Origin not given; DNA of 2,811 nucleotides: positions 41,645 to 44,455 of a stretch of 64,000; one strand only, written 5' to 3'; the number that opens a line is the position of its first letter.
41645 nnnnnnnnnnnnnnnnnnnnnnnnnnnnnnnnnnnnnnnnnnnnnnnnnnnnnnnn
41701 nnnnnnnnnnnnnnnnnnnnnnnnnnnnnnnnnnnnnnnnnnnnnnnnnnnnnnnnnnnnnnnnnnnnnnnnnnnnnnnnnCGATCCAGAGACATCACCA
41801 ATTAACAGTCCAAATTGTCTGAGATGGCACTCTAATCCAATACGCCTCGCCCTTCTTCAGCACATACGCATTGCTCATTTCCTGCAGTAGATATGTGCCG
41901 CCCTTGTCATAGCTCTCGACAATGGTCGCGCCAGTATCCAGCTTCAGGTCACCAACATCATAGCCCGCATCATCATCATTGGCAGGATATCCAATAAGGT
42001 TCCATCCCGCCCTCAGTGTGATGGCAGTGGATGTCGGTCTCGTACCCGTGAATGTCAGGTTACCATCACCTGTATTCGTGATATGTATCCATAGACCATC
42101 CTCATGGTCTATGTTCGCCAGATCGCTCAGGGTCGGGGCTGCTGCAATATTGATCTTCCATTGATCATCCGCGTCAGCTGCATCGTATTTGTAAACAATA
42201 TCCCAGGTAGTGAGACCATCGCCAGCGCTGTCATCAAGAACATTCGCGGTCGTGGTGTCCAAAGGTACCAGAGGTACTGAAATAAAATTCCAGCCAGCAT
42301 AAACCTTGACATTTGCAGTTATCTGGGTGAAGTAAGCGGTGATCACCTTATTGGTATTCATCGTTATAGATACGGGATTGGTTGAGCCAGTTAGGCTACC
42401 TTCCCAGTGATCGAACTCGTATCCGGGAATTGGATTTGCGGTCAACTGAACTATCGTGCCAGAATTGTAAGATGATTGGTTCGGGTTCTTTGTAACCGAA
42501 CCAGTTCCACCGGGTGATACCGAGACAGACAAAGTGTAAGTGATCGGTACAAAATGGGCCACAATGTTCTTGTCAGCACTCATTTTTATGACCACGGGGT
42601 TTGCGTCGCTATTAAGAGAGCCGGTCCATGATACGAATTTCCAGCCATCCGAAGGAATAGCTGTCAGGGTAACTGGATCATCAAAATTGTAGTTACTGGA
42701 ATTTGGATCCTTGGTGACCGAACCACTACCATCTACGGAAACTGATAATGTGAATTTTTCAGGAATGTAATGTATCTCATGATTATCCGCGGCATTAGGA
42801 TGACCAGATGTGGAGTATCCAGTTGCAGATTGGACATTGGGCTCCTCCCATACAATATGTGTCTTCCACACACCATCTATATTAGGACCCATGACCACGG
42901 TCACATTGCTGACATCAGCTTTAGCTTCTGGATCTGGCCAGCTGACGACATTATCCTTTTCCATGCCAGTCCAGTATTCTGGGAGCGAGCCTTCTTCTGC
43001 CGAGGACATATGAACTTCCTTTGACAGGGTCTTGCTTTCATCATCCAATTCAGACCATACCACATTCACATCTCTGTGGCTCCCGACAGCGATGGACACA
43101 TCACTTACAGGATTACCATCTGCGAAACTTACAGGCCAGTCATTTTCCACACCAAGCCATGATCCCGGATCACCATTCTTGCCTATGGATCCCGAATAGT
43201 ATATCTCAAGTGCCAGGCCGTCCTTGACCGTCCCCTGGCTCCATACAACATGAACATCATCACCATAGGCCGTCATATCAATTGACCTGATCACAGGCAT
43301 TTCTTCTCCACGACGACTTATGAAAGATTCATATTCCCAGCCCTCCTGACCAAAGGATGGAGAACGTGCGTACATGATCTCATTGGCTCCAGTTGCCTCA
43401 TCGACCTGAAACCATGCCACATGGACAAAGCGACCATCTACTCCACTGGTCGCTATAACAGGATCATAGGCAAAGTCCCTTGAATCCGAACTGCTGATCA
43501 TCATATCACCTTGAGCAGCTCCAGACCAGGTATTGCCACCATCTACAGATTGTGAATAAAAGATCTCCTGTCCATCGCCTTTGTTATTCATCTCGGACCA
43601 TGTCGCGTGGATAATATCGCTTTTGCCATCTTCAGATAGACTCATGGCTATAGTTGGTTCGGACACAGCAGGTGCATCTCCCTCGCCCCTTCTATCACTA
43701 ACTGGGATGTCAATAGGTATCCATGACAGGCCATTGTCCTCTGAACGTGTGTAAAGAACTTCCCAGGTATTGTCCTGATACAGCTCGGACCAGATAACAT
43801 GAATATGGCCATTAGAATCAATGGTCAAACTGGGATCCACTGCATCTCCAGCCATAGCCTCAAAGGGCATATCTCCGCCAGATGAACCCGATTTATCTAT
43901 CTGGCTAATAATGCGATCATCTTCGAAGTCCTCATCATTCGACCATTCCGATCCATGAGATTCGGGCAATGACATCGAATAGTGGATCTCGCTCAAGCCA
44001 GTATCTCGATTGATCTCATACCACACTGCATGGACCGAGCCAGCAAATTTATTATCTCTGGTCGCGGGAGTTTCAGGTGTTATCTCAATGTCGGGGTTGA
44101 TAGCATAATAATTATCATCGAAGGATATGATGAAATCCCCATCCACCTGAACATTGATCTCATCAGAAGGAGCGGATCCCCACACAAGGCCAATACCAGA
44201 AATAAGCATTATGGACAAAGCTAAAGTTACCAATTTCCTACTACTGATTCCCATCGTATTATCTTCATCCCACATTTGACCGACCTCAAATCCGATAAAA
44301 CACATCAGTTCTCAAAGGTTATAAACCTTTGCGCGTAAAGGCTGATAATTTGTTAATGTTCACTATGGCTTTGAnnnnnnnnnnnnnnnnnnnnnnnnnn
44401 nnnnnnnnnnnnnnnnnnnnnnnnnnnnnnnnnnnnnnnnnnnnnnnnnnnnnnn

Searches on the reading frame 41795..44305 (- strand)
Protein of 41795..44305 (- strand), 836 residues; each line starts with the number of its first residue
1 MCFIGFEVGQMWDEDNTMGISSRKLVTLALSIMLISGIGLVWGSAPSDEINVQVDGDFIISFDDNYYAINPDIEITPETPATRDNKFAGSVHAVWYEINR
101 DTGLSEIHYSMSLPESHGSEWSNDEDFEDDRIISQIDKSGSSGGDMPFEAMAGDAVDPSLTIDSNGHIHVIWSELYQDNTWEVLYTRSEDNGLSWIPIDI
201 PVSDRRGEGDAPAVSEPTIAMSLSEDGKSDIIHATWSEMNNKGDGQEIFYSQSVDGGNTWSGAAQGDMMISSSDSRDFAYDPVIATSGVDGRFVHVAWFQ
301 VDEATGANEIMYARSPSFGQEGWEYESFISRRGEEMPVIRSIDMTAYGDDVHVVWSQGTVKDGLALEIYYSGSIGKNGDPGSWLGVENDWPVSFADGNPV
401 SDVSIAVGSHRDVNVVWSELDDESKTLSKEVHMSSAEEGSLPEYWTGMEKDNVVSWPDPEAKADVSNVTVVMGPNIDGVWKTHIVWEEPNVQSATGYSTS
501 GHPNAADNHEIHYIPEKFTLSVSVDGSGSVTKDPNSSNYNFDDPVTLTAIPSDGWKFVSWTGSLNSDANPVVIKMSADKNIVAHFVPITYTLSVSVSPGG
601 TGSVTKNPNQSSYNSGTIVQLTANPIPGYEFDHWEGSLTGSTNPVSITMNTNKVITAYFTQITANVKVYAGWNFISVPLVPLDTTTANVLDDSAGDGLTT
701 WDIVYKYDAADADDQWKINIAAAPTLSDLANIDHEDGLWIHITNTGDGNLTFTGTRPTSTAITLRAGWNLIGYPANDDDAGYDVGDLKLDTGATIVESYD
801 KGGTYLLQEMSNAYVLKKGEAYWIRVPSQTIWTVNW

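Call 24: search_protein_families(library=pfam, proteins=[window:41795-44305:-], max_evalue=0.00001)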
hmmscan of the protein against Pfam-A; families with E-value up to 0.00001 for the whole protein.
window:41795-44305:- (836 aa): 1 family
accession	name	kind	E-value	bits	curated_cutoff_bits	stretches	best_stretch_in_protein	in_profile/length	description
PF18998.6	Flg_new_2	-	6.6e-28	97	23.6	2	593-662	2-72/73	Divergent InlB B-repeat domain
